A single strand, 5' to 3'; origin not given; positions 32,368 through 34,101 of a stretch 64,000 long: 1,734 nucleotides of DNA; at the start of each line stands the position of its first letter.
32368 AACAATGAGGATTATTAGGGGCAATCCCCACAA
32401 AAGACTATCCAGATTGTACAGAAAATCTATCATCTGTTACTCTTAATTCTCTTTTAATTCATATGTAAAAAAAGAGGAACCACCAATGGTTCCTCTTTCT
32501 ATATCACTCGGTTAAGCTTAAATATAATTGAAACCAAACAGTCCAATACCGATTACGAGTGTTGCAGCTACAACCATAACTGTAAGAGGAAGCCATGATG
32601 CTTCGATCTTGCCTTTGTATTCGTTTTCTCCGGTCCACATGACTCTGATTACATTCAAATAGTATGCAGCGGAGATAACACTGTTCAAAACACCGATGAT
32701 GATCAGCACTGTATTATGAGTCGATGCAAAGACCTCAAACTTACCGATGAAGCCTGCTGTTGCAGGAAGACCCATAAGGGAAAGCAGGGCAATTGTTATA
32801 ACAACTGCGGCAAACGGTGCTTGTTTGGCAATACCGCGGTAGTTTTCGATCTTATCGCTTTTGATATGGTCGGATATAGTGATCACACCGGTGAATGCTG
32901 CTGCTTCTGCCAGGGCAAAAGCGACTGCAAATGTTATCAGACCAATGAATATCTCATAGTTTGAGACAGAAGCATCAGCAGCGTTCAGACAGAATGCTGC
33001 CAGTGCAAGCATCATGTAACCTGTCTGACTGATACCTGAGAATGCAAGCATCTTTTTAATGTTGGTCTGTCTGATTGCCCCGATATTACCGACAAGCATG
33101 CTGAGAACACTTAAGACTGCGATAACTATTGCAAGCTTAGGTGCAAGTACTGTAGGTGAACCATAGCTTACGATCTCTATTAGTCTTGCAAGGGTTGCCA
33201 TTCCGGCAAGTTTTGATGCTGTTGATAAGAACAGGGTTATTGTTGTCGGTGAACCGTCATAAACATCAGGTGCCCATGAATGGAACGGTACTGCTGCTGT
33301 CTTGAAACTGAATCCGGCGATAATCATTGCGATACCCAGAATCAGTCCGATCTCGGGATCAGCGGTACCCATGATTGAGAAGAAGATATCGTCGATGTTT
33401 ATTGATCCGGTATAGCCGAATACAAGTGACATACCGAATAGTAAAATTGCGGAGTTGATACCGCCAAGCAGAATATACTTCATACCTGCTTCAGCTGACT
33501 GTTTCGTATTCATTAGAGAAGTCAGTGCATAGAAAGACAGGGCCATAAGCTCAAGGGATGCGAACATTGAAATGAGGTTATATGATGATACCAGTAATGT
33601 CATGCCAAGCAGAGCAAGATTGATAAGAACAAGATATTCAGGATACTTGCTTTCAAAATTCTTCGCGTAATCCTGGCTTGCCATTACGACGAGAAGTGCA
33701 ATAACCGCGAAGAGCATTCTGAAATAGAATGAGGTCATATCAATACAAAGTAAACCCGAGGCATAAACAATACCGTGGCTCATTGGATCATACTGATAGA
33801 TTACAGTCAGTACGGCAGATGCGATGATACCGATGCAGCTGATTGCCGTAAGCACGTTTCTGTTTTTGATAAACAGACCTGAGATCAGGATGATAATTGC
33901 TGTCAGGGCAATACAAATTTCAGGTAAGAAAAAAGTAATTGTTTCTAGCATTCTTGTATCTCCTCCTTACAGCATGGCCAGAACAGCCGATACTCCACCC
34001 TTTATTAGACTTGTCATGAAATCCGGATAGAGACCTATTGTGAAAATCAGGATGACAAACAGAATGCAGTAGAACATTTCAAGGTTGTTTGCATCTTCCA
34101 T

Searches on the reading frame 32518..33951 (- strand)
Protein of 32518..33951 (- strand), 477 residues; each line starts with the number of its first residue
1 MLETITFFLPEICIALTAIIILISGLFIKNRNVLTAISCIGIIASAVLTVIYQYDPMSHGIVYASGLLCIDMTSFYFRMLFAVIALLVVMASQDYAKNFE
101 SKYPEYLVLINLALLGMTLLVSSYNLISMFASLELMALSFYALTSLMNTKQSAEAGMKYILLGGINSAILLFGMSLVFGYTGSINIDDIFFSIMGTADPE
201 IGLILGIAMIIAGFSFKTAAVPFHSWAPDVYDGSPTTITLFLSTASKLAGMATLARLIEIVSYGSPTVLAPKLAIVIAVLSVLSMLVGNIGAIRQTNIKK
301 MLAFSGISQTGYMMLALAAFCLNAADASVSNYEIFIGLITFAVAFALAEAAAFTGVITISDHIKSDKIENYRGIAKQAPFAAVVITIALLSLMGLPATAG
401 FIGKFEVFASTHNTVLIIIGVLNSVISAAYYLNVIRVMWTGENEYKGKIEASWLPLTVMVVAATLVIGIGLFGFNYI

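Call 44: find_encoding_contigs(protein=window:32518-33951:-, flank=10000, max_places=1)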
Protein window:32518-33951:- (477 aa): 2 contigs read that carry it; 1 place shown.
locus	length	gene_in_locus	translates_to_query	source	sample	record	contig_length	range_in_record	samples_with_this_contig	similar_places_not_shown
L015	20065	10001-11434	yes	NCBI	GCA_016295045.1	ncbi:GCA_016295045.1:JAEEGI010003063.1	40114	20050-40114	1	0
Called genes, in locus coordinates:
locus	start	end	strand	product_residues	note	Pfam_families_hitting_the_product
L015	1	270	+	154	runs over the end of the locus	PF09719:C_GCAxxG_C_C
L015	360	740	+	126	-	PF00507:Oxidored_q4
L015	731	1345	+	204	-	PF01058:Oxidored_q6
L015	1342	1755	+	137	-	PF00329:Complex1_30kDa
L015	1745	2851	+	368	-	PF00346:Complex1_49kDa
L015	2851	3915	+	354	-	PF00146:NADHdh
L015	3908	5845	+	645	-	PF00037:Fer4, PF12837:Fer4_6 (weak), PF14691:Fer4_20, PF01946:Thi4 (weak), PF01266:DAO (weak), PF07992:Pyr_redox_2, PF12831:FAD_oxidored (weak), PF13450:NAD_binding_8, +9 more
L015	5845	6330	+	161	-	PF00499:Oxidored_q3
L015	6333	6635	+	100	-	PF00420:Oxidored_q2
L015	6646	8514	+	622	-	PF00662:Proton_antipo_N, PF00361:Proton_antipo_M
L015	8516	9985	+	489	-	PF00361:Proton_antipo_M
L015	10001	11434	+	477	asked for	PF00361:Proton_antipo_M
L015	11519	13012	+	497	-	PF01235:Na_Ala_symp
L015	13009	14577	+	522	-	PF07969:Amidohydro_3, PF01979:Amidohydro_1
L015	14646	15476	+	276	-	PF03729:DUF308 (faint)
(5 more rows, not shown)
